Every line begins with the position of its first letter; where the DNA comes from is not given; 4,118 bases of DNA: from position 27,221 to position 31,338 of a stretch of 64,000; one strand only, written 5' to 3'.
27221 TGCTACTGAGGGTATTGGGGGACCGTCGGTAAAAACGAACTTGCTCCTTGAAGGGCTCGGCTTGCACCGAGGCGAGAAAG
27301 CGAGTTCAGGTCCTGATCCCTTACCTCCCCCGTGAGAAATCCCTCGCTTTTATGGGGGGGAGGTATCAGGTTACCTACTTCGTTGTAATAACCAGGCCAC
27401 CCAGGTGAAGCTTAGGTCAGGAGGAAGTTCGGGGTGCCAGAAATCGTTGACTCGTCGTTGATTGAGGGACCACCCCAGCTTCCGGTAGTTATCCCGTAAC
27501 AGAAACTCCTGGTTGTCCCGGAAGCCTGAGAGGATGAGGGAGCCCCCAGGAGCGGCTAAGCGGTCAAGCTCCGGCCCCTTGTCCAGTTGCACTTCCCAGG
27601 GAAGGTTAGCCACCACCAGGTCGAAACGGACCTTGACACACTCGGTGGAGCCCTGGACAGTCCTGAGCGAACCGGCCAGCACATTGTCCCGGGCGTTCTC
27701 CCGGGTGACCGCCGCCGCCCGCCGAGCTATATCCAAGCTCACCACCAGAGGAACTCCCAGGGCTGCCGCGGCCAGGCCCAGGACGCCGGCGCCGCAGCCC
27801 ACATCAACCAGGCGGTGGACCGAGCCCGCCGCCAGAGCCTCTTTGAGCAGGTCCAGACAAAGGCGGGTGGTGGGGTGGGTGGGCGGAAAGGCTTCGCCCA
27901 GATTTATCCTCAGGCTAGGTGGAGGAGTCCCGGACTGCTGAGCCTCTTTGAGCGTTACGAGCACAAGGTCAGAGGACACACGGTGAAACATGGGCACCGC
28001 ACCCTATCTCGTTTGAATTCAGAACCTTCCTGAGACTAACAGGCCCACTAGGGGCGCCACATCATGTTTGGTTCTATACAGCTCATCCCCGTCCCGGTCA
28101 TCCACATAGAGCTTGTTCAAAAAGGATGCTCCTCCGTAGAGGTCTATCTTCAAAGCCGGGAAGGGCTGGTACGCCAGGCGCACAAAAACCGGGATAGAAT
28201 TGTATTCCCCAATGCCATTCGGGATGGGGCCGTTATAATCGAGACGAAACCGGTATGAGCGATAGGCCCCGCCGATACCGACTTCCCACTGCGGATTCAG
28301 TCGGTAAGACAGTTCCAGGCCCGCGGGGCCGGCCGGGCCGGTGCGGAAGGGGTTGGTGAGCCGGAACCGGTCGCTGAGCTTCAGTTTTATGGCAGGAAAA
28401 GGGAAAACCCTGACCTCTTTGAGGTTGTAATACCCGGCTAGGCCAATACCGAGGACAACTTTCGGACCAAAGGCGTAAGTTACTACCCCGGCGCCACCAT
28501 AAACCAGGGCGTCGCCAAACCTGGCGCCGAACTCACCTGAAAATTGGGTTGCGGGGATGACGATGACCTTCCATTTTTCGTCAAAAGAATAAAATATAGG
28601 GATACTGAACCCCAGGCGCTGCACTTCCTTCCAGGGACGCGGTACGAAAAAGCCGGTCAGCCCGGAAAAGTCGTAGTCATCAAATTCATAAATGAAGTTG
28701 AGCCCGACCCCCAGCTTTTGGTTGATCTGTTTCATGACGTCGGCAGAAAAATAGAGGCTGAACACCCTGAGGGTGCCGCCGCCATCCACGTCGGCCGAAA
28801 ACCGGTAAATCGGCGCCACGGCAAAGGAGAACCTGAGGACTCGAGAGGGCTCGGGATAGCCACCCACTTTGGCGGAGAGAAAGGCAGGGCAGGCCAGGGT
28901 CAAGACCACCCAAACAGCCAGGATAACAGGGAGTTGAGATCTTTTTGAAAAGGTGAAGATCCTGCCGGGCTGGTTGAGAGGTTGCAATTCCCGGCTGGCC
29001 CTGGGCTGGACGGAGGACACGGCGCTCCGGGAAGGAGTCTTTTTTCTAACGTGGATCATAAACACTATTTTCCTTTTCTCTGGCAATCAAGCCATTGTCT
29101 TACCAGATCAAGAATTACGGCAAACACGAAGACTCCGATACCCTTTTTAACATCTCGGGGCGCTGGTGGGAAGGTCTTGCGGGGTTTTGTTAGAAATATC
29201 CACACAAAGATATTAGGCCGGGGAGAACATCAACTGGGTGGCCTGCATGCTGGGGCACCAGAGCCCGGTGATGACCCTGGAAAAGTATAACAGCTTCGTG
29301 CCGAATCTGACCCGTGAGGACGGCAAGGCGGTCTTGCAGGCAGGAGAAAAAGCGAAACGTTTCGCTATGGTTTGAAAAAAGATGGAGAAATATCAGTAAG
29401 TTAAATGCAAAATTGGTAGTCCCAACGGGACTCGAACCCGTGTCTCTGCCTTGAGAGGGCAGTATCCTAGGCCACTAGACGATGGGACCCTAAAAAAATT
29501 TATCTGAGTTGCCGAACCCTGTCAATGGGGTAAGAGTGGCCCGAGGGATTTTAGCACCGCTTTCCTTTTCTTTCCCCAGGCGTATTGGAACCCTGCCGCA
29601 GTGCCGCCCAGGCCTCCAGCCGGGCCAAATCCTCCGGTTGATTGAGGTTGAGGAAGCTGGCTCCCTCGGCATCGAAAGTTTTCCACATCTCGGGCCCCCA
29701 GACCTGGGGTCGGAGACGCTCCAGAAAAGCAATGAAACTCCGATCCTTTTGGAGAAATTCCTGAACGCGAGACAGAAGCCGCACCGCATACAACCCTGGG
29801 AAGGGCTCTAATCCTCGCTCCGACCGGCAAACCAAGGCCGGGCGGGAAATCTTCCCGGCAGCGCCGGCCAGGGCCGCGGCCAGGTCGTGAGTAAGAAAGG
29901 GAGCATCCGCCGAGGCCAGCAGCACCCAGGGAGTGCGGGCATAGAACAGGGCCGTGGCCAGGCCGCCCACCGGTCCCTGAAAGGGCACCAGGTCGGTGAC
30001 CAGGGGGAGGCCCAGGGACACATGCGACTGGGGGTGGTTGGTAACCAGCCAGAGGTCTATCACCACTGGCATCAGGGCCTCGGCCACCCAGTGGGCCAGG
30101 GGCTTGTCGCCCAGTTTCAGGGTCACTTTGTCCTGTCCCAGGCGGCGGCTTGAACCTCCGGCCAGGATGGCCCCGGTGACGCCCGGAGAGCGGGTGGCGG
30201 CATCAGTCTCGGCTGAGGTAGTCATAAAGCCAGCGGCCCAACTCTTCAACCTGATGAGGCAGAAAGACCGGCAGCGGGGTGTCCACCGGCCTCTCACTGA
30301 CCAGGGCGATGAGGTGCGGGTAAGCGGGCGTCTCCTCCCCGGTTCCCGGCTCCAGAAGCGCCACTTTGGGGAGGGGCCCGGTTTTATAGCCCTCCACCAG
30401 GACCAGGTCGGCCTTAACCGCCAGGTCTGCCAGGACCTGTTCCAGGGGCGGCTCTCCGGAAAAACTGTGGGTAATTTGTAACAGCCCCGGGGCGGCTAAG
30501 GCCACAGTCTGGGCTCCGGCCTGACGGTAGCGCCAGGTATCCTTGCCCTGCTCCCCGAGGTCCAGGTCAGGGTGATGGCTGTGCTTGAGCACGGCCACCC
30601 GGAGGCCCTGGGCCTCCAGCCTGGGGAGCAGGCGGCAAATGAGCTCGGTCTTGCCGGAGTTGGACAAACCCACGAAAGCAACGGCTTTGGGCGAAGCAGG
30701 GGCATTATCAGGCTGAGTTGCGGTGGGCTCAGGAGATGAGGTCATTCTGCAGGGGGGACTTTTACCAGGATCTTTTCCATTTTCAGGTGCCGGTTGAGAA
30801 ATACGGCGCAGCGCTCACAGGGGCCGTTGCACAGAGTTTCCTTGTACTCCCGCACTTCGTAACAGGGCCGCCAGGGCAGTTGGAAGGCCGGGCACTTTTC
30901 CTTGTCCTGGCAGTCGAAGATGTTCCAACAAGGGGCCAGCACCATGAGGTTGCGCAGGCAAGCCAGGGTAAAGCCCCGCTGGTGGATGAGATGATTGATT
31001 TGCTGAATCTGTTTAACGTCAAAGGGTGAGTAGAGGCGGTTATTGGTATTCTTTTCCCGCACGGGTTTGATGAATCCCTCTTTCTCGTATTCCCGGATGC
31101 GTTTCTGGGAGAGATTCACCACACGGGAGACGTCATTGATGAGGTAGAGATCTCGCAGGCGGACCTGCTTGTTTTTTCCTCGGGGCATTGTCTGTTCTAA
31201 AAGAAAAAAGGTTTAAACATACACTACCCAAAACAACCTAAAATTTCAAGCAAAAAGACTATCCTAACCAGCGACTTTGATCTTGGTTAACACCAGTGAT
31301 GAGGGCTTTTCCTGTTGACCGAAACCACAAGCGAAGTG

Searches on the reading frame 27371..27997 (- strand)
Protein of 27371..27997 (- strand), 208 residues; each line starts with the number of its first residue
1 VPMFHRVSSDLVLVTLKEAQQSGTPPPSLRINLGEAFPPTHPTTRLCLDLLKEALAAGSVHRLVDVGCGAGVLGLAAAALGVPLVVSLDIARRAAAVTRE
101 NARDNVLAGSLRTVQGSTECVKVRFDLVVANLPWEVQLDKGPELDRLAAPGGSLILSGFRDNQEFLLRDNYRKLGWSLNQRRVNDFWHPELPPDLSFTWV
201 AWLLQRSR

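Call 43: search_protein_families(library=pfam, proteins=[window:27371-27997:-], max_evalue=0.0001)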
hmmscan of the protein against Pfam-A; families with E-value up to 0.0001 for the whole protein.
window:27371-27997:- (208 aa): 6 families
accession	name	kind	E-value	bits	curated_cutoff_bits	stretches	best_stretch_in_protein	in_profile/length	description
PF06325.19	PrmA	-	1.8e-27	97.1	22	1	6-187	109-288/296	Ribosomal protein L11 methyltransferase (PrmA)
PF05175.20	MTS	-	3e-11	43.7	23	1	50-139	22-113/170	Methyltransferase small domain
PF13649.12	Methyltransf_25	-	6.4e-06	27.2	27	1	64-135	2-75/97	Methyltransferase domain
PF13489.12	Methyltransf_23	-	7e-06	26.3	27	1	45-178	7-136/164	Methyltransferase domain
PF13847.12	Methyltransf_31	-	9.3e-06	25.8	27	1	62-161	6-114/145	Methyltransferase domain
PF08241.18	Methyltransf_11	-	5.9e-05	24.1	21.2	0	64-155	1-94/95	Methyltransferase domain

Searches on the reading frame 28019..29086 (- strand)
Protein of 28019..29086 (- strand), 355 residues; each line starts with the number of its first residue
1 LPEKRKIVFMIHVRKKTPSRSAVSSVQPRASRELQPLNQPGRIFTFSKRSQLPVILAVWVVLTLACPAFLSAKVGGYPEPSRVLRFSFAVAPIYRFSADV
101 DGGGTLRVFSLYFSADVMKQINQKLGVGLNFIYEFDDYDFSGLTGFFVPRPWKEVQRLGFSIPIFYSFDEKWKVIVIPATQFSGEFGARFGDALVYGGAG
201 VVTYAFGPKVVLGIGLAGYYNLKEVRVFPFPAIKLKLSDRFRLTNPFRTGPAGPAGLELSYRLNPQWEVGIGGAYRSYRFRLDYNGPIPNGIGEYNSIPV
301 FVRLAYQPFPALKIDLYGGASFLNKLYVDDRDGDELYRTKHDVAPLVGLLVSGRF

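Call 43: search_protein_families(library=pfam, proteins=[window:28019-29086:-], max_evalue=0.0001)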
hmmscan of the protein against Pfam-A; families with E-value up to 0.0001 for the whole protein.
window:28019-29086:- (355 aa): 1 family
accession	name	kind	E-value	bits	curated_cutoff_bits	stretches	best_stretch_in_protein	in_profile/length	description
PF19783.5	DUF6268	-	3.6e-06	26.6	22.8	1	154-342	81-263/279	Domain of unknown function (DUF6268)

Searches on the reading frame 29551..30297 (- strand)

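Call 43: search_protein_families(library=pfam, proteins=[window:29551-30297:-], max_evalue=0.0001)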
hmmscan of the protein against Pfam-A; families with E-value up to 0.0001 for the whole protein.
window:29551-30297:- (248 aa): 1 family
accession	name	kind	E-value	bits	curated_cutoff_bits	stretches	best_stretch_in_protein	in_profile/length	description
PF12804.13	NTP_transf_3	-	8.4e-32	111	27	1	42-190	1-155/160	MobA-like NTP transferase domain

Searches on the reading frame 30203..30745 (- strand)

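Call 43: search_protein_families(library=pfam, proteins=[window:30203-30745:-], max_evalue=0.0001)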
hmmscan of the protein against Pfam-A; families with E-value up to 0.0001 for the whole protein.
window:30203-30745:- (180 aa): 1 family
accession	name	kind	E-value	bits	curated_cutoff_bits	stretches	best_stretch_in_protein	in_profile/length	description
PF03205.20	MobB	-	1.3e-35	122.6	26.6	1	22-150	2-132/133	Molybdopterin guanine dinucleotide synthesis protein B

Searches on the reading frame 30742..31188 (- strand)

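Call 43: search_protein_families(library=pfam, proteins=[window:30742-31188:-], max_evalue=0.0001)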
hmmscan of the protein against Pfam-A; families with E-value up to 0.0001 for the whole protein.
window:30742-31188:- (148 aa): 2 families
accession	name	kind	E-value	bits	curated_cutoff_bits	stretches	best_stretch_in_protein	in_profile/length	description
PF13411.12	MerR_1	-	2.3e-14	53.7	21.6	1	15-82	1-66/69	MerR HTH family regulatory protein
PF00376.29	MerR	-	2.4e-06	27.7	28.2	1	17-53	2-38/38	MerR family regulatory protein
